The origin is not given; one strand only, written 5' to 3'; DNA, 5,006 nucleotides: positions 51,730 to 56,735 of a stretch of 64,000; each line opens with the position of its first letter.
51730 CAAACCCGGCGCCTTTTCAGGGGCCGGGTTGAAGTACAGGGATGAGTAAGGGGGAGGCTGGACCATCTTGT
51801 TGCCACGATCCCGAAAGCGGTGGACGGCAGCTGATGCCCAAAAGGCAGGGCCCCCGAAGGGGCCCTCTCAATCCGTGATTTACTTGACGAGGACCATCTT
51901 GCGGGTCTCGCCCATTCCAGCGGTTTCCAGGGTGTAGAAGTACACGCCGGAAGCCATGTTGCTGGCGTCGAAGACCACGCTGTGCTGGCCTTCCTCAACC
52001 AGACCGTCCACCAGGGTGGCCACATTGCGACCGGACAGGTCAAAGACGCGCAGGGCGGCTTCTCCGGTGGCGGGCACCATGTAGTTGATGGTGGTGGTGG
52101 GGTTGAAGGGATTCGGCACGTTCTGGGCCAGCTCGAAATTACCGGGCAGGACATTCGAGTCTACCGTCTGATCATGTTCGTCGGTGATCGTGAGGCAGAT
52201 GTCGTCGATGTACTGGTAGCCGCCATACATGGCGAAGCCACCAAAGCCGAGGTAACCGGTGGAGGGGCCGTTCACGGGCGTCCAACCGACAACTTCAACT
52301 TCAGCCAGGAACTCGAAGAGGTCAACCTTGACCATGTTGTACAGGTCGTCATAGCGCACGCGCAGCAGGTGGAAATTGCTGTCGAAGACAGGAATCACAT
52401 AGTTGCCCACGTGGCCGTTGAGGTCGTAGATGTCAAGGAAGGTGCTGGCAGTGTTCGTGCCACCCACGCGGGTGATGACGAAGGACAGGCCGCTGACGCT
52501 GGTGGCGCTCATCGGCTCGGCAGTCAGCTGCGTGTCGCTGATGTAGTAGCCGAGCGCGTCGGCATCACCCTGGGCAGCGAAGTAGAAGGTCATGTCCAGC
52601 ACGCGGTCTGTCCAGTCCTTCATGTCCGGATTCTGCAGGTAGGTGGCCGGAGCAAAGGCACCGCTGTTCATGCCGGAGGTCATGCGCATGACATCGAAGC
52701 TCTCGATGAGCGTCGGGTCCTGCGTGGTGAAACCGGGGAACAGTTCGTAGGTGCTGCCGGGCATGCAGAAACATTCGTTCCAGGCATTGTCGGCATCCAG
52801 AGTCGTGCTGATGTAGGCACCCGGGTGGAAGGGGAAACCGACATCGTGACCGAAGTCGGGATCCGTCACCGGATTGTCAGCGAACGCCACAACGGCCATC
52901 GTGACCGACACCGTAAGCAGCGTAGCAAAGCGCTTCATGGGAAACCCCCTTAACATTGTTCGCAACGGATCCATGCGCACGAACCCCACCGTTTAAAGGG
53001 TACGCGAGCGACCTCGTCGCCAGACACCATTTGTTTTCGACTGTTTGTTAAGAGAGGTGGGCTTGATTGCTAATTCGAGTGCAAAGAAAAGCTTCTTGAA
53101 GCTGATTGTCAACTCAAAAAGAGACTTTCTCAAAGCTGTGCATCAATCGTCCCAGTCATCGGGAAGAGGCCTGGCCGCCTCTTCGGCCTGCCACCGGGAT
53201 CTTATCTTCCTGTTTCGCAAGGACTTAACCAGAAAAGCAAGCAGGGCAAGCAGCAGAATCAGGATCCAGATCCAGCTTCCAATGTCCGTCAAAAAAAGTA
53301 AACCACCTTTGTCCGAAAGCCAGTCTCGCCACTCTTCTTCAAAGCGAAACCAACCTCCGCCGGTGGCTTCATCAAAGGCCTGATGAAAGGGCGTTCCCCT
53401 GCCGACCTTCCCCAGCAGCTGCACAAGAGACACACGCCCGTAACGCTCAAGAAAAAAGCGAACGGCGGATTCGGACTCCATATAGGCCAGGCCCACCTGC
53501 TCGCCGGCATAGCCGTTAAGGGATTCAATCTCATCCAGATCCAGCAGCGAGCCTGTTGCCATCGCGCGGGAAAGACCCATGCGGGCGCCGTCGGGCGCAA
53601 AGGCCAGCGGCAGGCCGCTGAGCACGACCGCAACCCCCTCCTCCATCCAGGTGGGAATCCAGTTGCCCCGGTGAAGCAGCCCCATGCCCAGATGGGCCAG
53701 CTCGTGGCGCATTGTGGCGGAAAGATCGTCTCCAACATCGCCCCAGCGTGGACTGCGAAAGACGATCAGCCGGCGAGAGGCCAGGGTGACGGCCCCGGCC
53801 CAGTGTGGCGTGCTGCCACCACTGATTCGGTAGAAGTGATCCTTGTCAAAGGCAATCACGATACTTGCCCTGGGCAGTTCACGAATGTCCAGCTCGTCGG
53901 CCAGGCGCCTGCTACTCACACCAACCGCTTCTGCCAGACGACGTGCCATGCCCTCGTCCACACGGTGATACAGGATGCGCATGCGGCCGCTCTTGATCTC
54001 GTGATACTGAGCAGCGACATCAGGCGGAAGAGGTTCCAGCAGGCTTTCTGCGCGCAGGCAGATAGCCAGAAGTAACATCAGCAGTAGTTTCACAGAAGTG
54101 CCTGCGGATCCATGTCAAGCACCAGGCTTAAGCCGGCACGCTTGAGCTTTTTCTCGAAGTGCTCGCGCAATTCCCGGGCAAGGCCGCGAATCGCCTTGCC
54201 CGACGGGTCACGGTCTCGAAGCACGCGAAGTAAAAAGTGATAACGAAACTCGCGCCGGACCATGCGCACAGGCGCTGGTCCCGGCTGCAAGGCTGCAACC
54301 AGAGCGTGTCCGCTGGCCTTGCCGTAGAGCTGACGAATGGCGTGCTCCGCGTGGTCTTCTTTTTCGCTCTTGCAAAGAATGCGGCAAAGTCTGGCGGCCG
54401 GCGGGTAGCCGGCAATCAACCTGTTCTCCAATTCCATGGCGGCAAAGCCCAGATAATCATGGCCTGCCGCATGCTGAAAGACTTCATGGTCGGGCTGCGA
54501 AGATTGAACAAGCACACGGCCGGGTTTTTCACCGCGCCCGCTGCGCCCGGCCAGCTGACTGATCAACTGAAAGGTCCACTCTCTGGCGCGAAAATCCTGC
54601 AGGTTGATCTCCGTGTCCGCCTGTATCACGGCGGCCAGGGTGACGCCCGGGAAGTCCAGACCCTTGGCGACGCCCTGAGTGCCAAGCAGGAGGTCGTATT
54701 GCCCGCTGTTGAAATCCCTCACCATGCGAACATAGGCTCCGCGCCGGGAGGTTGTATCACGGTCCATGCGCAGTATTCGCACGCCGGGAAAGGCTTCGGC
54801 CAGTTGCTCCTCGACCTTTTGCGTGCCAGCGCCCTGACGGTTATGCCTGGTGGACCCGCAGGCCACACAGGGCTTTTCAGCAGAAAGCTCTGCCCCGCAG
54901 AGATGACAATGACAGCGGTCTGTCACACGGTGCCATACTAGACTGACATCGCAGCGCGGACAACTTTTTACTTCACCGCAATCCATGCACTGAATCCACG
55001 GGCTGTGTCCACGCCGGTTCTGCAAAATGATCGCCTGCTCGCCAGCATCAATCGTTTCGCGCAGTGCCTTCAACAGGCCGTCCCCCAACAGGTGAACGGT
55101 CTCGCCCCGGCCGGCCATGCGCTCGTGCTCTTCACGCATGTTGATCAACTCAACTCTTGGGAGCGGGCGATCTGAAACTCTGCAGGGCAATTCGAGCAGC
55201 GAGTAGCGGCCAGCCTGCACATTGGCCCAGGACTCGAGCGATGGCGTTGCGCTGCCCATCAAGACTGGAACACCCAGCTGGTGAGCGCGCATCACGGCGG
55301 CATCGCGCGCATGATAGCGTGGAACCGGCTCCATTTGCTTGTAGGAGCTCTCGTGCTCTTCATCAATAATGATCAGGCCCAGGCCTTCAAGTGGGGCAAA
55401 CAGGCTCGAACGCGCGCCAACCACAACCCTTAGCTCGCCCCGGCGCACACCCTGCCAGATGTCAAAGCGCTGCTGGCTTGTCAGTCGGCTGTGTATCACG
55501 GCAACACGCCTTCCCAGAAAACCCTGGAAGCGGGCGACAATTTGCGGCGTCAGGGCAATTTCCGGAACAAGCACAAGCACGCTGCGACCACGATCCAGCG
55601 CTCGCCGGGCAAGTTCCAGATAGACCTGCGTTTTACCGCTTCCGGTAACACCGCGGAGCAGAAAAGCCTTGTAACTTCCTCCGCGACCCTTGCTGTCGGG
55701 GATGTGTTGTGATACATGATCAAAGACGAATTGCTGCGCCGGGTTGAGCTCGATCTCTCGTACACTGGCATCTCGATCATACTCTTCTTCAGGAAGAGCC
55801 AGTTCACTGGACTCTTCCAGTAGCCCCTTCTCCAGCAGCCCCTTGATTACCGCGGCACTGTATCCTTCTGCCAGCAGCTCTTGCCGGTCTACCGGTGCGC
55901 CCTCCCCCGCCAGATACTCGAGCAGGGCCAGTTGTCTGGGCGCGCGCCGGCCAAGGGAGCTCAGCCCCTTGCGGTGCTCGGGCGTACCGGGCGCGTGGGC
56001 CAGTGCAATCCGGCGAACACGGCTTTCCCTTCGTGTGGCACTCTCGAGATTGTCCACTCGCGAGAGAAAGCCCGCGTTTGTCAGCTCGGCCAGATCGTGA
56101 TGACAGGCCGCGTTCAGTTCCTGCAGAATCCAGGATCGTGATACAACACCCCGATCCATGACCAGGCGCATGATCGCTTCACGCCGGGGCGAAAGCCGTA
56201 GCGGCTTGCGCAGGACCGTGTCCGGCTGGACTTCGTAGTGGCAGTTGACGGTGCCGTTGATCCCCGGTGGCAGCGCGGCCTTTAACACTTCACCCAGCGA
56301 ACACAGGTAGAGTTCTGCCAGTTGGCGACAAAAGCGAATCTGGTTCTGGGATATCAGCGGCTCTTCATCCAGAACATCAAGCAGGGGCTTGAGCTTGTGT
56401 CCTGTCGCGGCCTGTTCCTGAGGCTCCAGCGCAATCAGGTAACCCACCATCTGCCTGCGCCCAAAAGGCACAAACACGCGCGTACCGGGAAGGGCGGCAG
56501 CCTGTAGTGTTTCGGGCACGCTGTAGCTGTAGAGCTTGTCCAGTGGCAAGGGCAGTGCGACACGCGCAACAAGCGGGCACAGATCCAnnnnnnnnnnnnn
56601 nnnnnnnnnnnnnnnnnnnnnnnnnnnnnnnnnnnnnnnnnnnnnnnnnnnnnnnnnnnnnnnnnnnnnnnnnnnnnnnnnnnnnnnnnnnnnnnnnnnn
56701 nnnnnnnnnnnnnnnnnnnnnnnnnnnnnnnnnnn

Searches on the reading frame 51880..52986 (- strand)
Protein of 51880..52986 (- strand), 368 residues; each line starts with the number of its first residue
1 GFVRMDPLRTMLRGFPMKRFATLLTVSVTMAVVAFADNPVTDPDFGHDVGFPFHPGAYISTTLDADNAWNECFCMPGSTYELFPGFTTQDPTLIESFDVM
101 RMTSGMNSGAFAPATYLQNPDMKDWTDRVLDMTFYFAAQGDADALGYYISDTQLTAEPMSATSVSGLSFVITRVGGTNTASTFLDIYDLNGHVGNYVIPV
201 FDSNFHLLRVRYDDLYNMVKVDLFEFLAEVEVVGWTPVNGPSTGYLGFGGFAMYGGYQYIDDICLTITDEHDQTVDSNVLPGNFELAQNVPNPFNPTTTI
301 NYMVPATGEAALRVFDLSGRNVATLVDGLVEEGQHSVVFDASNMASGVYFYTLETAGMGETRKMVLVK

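Call 99: search_protein_families(library=pfam, proteins=[window:51880-52986:-], max_evalue=0.00001)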
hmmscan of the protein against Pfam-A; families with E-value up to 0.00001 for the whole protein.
window:51880-52986:- (368 aa): 1 family
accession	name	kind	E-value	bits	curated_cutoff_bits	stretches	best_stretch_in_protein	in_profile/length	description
PF18962.6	Por_Secre_tail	-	2.2e-08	34.7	27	1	291-365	3-74/75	Secretion system C-terminal sorting domain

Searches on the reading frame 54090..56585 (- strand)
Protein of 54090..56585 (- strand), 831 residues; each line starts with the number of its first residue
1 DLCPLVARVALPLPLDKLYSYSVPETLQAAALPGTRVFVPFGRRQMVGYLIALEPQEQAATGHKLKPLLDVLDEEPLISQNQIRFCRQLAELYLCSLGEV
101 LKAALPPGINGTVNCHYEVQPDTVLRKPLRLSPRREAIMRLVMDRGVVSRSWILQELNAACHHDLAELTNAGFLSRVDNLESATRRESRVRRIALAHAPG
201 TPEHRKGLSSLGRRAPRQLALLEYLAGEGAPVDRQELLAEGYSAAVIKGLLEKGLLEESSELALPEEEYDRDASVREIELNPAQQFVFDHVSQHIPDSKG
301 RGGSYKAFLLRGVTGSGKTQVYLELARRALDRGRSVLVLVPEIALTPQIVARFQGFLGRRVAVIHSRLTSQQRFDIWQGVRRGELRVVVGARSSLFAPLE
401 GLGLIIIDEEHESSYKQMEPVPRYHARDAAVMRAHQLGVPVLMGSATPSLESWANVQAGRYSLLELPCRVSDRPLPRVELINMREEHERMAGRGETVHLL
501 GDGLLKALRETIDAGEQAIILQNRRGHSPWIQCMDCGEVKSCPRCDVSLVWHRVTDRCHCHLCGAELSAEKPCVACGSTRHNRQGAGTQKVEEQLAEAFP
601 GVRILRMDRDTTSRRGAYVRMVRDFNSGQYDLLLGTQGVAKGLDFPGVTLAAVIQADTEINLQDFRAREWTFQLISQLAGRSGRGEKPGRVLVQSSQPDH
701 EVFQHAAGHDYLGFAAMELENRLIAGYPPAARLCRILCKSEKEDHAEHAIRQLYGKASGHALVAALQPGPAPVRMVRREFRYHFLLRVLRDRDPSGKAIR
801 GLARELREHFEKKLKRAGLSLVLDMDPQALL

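Call 99: search_protein_families(library=pfam, proteins=[window:54090-56585:-], max_evalue=0.00001)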
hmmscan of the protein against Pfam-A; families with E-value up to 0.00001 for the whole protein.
window:54090-56585:- (831 aa): 6 families
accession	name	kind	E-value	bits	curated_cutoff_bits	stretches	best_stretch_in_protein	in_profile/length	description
PF17764.6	PriA_3primeBD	-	4.4e-29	100.6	22.7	1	8-106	1-96/96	3'DNA-binding domain (3'BD)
PF00270.35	DEAD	-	4.7e-17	62.7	26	1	306-451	15-162/167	DEAD/DEAH box helicase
PF04851.21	ResIII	-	1.5e-15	57.9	22.5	1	278-424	2-149/164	Type III restriction enzyme, res subunit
PF00271.37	Helicase_C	-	5.2e-11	43.2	23.5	1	589-684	26-108/110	Helicase conserved C-terminal domain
PF18074.6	PriA_C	-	3.2e-09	37.9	26.9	1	731-827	3-95/95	Primosomal protein N C-terminal domain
PF18319.7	Zn_ribbon_PriA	-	4.7e-07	30.1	26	1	542-566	1-25/27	PriA DNA helicase Cys-rich region (CRR) domain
